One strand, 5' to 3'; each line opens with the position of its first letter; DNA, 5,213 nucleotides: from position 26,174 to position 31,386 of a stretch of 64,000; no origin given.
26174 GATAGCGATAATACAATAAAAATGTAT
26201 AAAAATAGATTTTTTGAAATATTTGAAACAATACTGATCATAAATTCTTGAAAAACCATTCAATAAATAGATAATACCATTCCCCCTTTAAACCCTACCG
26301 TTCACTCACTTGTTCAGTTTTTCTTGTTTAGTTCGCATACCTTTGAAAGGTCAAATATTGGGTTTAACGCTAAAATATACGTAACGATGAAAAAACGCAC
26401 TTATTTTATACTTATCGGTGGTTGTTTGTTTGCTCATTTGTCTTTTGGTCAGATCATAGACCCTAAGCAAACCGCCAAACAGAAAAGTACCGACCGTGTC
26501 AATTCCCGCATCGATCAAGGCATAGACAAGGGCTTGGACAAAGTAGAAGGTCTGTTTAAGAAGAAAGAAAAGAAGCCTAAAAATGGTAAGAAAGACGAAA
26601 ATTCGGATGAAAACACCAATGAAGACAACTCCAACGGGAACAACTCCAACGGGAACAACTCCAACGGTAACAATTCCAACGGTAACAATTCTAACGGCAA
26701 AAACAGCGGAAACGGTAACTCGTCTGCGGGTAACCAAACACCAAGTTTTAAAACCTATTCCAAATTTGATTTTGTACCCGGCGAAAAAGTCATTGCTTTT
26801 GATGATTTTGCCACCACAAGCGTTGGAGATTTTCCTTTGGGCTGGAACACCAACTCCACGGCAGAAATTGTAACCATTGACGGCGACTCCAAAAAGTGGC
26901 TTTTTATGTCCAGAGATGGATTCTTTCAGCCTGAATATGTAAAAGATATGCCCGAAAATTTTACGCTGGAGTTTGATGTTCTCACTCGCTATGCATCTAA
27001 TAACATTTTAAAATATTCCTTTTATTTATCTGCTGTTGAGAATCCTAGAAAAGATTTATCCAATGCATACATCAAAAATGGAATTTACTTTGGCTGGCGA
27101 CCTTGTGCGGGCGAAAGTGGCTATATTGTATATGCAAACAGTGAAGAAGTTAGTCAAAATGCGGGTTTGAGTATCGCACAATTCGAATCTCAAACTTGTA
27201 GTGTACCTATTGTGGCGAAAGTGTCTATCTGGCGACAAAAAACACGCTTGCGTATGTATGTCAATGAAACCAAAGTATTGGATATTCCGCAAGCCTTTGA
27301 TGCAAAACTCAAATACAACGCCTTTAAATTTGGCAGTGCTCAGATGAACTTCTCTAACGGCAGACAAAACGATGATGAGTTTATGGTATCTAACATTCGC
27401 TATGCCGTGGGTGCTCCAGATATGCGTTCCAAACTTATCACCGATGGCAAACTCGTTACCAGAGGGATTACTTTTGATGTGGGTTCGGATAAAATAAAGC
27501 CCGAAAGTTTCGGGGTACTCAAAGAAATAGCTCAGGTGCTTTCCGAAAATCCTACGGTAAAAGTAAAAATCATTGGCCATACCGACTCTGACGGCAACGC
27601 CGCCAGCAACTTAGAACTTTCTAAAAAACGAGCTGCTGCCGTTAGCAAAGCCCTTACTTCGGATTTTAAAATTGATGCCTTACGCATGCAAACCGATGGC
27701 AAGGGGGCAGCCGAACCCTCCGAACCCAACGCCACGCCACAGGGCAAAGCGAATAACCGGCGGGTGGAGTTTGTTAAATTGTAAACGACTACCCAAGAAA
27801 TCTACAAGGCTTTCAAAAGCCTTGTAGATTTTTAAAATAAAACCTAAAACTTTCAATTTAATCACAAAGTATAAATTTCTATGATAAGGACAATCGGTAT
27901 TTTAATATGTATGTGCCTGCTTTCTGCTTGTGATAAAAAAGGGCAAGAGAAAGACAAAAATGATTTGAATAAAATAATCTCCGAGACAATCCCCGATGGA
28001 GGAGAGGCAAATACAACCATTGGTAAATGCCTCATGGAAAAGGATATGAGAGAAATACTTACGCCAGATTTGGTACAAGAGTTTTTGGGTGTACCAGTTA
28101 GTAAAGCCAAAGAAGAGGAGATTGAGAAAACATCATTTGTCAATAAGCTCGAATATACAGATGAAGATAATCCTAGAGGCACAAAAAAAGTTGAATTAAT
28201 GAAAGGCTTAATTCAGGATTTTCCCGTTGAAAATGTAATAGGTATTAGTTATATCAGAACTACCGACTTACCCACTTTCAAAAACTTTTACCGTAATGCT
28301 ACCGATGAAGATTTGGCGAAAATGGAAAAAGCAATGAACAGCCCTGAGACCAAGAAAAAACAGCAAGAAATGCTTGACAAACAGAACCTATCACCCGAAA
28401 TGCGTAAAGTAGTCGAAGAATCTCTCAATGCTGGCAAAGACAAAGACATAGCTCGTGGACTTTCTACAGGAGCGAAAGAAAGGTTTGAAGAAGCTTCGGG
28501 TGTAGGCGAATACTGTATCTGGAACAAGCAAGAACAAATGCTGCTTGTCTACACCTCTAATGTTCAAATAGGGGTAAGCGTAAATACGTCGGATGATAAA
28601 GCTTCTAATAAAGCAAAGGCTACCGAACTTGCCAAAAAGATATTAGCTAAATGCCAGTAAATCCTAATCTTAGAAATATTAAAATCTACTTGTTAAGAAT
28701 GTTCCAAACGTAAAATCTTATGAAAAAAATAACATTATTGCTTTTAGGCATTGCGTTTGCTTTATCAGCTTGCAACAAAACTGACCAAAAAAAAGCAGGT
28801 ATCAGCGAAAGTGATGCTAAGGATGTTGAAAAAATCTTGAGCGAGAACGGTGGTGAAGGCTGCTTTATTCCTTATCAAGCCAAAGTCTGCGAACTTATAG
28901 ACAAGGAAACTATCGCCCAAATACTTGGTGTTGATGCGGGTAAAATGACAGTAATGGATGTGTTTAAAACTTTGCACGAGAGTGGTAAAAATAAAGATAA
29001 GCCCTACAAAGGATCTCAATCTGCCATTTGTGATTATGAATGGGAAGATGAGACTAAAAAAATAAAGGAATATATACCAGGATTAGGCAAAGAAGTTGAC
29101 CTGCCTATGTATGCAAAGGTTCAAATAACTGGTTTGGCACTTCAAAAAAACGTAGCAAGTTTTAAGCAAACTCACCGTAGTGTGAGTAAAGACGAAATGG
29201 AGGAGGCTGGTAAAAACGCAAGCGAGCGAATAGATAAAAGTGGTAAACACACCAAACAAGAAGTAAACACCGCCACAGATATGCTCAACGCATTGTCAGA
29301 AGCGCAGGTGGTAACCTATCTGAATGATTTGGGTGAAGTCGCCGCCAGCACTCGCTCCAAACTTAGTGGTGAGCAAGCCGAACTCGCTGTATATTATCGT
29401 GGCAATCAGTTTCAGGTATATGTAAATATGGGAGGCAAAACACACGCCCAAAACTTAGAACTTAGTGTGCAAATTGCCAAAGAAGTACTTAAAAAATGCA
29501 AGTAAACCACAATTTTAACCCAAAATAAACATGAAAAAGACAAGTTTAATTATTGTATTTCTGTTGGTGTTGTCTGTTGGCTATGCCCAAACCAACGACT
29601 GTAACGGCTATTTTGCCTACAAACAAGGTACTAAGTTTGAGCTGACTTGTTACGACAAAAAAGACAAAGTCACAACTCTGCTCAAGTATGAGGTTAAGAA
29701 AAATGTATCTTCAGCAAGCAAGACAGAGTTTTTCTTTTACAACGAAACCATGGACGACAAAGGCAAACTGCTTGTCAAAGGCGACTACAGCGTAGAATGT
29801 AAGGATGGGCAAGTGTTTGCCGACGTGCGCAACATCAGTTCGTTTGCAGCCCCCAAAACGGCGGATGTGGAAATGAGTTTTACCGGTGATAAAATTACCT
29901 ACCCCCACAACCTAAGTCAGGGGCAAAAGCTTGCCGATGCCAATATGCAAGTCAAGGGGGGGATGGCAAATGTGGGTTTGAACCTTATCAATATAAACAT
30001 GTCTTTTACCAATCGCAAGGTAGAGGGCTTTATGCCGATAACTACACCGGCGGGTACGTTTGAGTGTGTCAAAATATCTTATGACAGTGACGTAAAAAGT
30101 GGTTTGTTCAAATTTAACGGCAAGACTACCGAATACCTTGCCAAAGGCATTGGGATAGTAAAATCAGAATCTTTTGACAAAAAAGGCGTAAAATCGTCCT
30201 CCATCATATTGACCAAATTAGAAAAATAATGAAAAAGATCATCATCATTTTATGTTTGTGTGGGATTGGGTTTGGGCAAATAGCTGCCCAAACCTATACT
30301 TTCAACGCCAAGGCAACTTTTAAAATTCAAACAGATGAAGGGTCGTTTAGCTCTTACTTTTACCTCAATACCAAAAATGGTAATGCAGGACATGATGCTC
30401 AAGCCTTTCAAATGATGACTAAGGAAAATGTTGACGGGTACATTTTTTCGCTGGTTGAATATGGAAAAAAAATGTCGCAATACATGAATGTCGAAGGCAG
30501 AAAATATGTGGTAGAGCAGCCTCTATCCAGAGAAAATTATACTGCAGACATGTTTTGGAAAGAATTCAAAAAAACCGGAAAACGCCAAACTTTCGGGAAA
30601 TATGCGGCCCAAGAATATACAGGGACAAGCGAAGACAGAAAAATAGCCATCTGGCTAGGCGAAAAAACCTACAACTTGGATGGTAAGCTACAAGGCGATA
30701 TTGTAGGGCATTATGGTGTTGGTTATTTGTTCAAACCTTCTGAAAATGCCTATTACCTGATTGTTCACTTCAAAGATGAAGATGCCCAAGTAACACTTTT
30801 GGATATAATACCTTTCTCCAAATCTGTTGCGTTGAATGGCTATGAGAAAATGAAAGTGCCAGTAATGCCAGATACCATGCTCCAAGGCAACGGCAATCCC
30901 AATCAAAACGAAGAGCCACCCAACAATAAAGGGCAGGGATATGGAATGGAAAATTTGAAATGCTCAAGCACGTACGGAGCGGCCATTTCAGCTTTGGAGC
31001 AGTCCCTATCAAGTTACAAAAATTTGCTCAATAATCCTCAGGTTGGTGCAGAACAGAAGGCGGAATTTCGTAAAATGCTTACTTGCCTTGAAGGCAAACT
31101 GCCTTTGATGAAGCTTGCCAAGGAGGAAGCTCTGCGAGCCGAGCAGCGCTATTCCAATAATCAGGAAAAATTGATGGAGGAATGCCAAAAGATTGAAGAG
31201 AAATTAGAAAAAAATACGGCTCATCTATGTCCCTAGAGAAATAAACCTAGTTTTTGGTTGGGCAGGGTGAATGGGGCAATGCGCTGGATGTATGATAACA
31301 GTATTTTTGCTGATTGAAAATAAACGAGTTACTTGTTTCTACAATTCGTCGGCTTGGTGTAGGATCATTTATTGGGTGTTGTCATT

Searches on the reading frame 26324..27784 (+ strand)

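Call 13: search_protein_families(library=pfam, proteins=[window:26324-27784:+], max_evalue=0.001)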
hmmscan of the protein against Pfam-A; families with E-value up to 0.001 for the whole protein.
window:26324-27784:+ (486 aa): 2 families
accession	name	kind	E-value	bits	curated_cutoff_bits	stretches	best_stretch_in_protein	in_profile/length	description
PF00691.25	OmpA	-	3.2e-21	76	27.2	1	383-479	1-98/98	OmpA family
PF05359.17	DUF748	-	0.0007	18.2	50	0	381-436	880-937/1037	Domain of Unknown Function (DUF748)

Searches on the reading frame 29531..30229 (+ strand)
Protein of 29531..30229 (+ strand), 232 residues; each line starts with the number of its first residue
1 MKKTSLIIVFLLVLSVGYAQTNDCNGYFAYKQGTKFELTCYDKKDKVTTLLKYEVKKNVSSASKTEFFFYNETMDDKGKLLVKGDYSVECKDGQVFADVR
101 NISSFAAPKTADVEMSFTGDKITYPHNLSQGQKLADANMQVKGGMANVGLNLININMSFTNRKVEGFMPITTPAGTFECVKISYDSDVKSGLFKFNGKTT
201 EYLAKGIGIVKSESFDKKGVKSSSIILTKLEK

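Call 14: search_protein_families(library=pfam, proteins=[window:29531-30229:+], max_evalue=0.001)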
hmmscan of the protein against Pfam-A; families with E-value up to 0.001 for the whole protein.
window:29531-30229:+ (232 aa): 2 families
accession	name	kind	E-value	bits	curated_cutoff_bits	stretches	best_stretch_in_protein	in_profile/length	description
PF21347.3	DUF3108_like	-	8.8e-60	202.4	27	1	31-226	1-198/199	DUF3108-like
PF11306.15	DUF3108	-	0.00078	19.7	26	0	164-205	147-186/209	Protein of unknown function (DUF3108)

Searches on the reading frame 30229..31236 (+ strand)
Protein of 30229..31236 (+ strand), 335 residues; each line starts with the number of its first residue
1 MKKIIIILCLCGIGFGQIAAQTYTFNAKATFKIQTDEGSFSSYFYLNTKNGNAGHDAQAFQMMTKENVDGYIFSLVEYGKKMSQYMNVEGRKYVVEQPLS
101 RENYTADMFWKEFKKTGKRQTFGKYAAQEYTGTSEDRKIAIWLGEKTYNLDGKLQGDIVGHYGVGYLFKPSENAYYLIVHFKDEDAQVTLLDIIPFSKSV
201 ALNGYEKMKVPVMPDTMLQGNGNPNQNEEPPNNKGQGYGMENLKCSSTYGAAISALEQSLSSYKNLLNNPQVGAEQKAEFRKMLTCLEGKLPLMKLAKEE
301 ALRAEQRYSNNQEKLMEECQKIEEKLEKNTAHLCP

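Call 14: search_protein_families(library=pfam, proteins=[window:30229-31236:+], max_evalue=0.001)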
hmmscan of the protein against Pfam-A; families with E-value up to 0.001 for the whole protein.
window:30229-31236:+ (335 aa): 1 family
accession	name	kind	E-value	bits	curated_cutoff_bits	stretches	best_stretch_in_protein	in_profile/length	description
PF03534.18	SpvB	-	0.00014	21.7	22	1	85-153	103-171/287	Salmonella virulence plasmid 65kDa B protein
